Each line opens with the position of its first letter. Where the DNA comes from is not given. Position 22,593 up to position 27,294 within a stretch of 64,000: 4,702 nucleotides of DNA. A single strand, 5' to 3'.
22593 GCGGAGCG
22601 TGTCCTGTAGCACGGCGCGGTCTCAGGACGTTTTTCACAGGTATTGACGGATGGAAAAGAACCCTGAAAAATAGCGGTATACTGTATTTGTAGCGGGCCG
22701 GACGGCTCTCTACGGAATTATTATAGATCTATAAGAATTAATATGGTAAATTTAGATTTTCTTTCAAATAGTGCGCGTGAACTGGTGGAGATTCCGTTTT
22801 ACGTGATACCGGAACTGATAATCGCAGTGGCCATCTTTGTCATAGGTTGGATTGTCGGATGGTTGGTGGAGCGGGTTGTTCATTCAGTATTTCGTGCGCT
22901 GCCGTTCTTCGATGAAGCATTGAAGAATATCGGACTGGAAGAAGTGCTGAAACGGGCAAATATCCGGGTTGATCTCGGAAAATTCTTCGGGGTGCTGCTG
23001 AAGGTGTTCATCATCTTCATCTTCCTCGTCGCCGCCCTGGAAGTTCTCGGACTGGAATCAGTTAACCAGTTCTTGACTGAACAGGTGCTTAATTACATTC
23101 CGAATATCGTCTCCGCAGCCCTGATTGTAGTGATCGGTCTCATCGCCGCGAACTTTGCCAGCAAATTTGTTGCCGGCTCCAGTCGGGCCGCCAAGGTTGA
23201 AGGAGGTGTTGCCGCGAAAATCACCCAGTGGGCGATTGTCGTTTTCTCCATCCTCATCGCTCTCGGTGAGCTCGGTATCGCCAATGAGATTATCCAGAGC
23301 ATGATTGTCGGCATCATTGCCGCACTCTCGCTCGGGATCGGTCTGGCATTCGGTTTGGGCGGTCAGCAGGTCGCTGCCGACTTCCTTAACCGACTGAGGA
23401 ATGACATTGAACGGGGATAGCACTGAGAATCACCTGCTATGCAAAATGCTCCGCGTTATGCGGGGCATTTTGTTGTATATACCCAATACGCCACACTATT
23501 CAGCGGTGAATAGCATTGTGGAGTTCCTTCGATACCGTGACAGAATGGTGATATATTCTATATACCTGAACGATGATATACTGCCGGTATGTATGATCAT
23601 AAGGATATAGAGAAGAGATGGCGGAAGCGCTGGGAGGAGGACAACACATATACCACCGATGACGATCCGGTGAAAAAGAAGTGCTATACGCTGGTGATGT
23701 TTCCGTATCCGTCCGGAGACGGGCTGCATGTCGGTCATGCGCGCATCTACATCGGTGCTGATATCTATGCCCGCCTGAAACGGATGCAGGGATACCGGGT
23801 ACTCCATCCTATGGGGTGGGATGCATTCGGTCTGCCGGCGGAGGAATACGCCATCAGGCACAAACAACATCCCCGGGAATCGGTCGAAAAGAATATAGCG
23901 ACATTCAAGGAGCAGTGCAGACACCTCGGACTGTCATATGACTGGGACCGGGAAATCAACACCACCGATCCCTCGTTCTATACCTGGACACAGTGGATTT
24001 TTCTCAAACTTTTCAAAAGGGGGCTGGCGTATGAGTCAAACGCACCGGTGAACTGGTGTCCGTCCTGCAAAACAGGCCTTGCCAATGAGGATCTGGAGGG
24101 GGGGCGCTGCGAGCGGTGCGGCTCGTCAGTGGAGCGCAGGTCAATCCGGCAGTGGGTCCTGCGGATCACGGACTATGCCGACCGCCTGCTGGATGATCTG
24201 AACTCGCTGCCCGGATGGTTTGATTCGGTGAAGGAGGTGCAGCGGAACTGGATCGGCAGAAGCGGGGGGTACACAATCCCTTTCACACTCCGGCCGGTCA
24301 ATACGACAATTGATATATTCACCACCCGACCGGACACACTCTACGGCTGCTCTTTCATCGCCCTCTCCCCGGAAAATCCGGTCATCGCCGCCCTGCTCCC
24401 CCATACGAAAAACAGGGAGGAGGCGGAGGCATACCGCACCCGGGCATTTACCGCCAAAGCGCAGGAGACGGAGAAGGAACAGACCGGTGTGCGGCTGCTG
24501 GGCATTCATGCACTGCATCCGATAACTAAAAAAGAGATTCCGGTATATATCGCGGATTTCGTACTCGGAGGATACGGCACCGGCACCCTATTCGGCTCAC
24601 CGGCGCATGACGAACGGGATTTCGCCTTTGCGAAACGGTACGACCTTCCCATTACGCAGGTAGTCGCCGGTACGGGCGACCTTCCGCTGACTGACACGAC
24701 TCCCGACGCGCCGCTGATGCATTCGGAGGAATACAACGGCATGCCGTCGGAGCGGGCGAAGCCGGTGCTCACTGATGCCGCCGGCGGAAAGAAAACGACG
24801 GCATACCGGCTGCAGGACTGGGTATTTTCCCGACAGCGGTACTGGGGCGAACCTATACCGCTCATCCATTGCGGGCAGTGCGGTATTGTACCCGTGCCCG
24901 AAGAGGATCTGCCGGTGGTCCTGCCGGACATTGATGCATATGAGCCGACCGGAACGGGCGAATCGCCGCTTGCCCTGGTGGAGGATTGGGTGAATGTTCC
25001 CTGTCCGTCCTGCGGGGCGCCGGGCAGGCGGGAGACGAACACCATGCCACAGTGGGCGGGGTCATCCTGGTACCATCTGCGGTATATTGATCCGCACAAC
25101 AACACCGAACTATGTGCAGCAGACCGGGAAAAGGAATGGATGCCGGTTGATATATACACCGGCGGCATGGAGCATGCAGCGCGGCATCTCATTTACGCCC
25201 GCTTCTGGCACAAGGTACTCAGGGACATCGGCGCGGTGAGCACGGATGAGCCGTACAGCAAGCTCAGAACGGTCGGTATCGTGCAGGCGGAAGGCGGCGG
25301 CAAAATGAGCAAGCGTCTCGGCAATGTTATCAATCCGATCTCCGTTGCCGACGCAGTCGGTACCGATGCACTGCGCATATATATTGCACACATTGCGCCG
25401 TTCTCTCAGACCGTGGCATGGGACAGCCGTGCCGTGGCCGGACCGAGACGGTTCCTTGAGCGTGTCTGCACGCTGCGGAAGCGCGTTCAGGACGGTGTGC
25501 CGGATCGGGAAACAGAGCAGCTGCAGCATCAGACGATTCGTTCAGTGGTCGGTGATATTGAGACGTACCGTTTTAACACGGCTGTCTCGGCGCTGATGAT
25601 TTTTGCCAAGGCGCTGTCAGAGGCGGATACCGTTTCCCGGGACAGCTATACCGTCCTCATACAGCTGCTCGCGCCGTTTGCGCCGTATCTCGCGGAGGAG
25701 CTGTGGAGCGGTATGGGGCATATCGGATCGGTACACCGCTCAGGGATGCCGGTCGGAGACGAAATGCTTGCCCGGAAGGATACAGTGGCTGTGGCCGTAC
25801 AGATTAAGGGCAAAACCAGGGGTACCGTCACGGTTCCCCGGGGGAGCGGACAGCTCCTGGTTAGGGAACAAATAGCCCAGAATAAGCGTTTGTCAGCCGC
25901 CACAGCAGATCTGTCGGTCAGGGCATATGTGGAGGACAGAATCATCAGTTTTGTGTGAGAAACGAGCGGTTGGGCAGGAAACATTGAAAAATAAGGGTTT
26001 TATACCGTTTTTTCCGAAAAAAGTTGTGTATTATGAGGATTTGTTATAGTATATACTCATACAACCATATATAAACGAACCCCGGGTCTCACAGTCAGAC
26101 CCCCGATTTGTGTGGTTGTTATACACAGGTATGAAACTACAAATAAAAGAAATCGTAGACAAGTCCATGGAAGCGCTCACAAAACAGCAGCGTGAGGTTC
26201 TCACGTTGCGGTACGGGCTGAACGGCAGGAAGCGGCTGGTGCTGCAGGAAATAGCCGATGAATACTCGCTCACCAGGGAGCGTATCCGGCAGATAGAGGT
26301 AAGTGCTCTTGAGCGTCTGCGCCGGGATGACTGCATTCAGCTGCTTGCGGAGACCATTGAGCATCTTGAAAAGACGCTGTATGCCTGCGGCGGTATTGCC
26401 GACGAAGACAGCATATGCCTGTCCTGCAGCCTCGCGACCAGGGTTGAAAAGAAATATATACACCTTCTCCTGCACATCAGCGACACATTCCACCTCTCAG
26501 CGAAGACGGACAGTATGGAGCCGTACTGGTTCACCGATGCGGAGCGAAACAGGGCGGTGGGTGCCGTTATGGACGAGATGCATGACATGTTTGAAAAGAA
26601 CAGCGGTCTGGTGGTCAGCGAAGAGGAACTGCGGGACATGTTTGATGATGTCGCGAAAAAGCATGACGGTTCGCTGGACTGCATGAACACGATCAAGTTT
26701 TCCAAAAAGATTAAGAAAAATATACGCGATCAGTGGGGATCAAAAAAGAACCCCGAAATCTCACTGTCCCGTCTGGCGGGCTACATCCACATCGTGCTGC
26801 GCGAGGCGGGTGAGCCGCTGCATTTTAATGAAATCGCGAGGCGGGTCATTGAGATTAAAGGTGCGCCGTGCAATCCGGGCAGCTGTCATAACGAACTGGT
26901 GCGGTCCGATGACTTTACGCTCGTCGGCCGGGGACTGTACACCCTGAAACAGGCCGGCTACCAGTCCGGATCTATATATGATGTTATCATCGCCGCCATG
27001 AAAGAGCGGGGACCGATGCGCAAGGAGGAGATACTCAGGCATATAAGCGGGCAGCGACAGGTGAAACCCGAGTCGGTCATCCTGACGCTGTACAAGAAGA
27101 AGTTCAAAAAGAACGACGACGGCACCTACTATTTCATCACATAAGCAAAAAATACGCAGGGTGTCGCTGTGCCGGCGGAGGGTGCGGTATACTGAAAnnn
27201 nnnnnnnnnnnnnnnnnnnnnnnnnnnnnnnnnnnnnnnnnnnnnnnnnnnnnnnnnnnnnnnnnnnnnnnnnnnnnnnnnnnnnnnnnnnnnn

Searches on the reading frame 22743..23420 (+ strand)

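Call 25: search_protein_families(library=pfam, proteins=[window:22743-23420:+], max_evalue=0.0001)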
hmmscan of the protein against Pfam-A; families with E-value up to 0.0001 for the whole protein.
window:22743-23420:+ (225 aa): 1 family
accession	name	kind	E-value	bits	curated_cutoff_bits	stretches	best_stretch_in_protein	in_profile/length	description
PF05552.17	MS_channel_1st_1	-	2.1e-15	56.7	22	2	111-151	6-46/50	Mechanosensitive ion channel, conserved TM helix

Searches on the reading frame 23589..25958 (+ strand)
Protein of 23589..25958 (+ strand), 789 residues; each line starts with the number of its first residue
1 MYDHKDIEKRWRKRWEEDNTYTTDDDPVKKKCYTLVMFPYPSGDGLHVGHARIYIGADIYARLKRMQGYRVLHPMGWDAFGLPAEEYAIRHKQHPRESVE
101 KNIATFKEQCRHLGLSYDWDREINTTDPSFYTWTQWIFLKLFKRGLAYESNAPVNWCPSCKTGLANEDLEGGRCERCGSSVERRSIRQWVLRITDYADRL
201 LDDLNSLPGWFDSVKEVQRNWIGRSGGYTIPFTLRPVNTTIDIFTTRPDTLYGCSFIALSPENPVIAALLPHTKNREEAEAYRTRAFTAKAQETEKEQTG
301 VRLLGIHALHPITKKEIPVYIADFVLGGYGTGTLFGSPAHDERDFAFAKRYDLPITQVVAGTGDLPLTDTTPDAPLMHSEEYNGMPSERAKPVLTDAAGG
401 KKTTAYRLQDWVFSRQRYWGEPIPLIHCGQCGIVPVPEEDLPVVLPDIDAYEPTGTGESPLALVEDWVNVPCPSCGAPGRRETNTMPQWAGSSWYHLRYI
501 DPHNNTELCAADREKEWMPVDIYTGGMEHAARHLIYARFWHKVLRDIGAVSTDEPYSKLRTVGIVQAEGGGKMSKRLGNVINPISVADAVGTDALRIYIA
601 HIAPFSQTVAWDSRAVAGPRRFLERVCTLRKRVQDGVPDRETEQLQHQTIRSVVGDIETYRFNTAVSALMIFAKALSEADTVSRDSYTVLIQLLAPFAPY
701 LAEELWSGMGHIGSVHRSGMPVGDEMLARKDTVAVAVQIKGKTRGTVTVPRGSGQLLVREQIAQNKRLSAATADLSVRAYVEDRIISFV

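Call 15: search_protein_families(library=ncbifam, proteins=[window:23589-25958:+], max_evalue=0.00001)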
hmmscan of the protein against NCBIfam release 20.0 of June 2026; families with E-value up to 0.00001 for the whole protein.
window:23589-25958:+ (789 aa): 16 families
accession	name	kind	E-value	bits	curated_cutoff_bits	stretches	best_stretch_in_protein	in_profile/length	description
TIGR00396.1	leuS_bact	equivalog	3.3e-272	905.5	548.4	1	2-789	1-841/843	leucine--tRNA ligase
NF009687.0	PRK13208.1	equivalog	1.1e-74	252.1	738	2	2-263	10-233/801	valine--tRNA ligase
NF008957.0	PRK12300.1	subfamily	1.9e-71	241.3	677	4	3-84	5-85/946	leucine--tRNA ligase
TIGR00422.1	valS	equivalog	3.8e-69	233.6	612.1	3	2-169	5-187/863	valine--tRNA ligase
NF004349.1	PRK05729.1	equivalog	3.7e-62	210.7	704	3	2-268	4-233/860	valine--tRNA ligase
TIGR00392.1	ileS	equivalog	1.2e-61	209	621.4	2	3-361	7-356/861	isoleucine--tRNA ligase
TIGR00395.1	leuS_arch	equivalog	2.8e-57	194.4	648.5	3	99-386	117-353/938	leucine--tRNA ligase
NF000540.1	alt_ValS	exception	2.8e-43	148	900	3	6-86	8-88/827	valine--tRNA ligase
NF011492.0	PRK14900.1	equivalog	4.1e-43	147.4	1783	2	2-170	13-198/1044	valine--tRNA ligase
TIGR00398.1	metG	equivalog_domain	3.4e-31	108.6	336.35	1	39-183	8-148/530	methionine--tRNA ligase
NF008900.0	PRK12267.1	equivalog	3.4e-28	98.5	598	2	31-206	5-178/648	methionine--tRNA ligase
NF000258.1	MupB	exception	9e-24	83.4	1900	2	408-600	438-615/1033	mupirocin-resistant isoleucine--tRNA ligase MupB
NF001100.0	PRK00133.1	equivalog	5.6e-21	74.7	587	1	38-180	13-151/676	methionine--tRNA ligase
NF040702.1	ileS_w_GNAT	exception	8.4e-20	70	1999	1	8-169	23-207/1100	isoleucine--tRNA ligase, N-acetyltransferase domain-containing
NF000257.1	MupA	exception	1.1e-16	59.8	1900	1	408-606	434-620/1024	mupirocin-resistant isoleucine--tRNA ligase MupA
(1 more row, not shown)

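Call 18: find_encoding_contigs(protein=window:23589-25958:+, flank=2000, max_places=3)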
Protein window:23589-25958:+ (789 aa): no gene with exactly this product is on record in the collection.

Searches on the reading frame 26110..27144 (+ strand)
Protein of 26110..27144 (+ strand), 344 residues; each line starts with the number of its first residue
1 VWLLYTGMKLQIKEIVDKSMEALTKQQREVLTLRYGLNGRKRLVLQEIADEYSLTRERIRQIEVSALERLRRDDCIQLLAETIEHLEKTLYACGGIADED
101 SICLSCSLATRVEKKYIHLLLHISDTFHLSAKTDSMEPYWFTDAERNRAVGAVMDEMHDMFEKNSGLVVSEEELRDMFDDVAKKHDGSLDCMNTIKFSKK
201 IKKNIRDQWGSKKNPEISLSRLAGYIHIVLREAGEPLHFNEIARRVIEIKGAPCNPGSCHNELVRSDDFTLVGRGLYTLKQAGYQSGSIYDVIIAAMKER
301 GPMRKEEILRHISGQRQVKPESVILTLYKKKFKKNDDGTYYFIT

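Call 15: search_protein_families(library=ncbifam, proteins=[window:26110-27144:+], max_evalue=0.00001)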
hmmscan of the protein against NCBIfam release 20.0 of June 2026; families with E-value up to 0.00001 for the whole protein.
window:26110-27144:+ (344 aa): 22 families
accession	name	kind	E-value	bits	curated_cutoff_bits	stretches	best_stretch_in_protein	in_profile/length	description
NF041931.2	MzaA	equivalog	4.9e-17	62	800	1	9-85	640-716/726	MZA anti-phage system associated sigma-70 family RNA polymerase sigma factor MzaA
TIGR02394.1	rpoS_proteo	equivalog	8.6e-15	55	378.7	1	10-72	210-272/285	RNA polymerase sigma factor RpoS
NF005642.0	PRK07405.1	subfamily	1.8e-13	50.4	524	1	11-73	246-308/318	RNA polymerase sigma factor SigD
NF004207.0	PRK05657.1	equivalog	2e-13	50.4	394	1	11-72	254-315/329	RNA polymerase sigma factor RpoS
TIGR02997.1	Sig70-cyanoRpoD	subfamily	5.9e-13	48.7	384.5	1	13-71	240-298/298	RNA polymerase sigma factor, RpoD/SigA family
NF004615.0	PRK05949.1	subfamily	1e-12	47.6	530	1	12-73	256-317/327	RNA polymerase sigma factor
TIGR02393.1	RpoD_Cterm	equivalog_domain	1.2e-12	48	354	1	9-79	163-233/238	RNA polymerase sigma factor RpoD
NF005643.0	PRK07406.1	equivalog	2e-12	46.9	500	1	12-83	325-396/397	RNA polymerase sigma factor RpoD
NF004208.0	PRK05658.1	equivalog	4.4e-12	45.8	555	1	8-72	554-618/631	RNA polymerase sigma factor RpoD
NF006666.0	PRK09210.1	equivalog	2.6e-11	43.4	572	1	12-74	298-360/370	RNA polymerase sigma factor RpoD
NF005785.0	PRK07598.1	equivalog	1.6e-09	37.1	554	1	13-75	341-403/415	RNA polymerase sigma factor SigC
NF004562.0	PRK05901.1-4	equivalog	2.4e-09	36.3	779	1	12-87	482-557/571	RNA polymerase sigma factor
NF005143.0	PRK06596.1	subfamily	2.5e-09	37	241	1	13-72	221-279/285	RNA polymerase factor sigma-32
NF005920.0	PRK07921.1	subfamily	2.5e-09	36.6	464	1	15-78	259-322/328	RNA polymerase sigma factor SigB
TIGR02392.1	rpoH_proteo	equivalog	8e-09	35.5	323.1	1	12-72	208-266/270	RNA polymerase sigma factor RpoH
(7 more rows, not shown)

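Call 74: search_protein_families(library=pfam, proteins=[window:26110-27144:+], max_evalue=0.05)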
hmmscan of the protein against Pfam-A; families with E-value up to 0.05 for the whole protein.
window:26110-27144:+ (344 aa): 4 families
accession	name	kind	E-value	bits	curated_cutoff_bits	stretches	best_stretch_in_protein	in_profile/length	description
PF04545.22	Sigma70_r4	-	4.6e-13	48.9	24.1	1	20-71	2-49/50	Sigma-70, region 4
PF05066.19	HARE-HTH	-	0.00053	20.8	25.9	1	226-250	7-31/71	HB1, ASXL, restriction endonuclease HTH domain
PF04297.20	UPF0122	-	0.011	16.4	22.7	0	11-61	6-52/101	Putative helix-turn-helix protein, YlxM / p13 like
PF08281.18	Sigma70_r4_2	-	0.027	14.6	25.7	0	14-35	2-23/54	Sigma-70, region 4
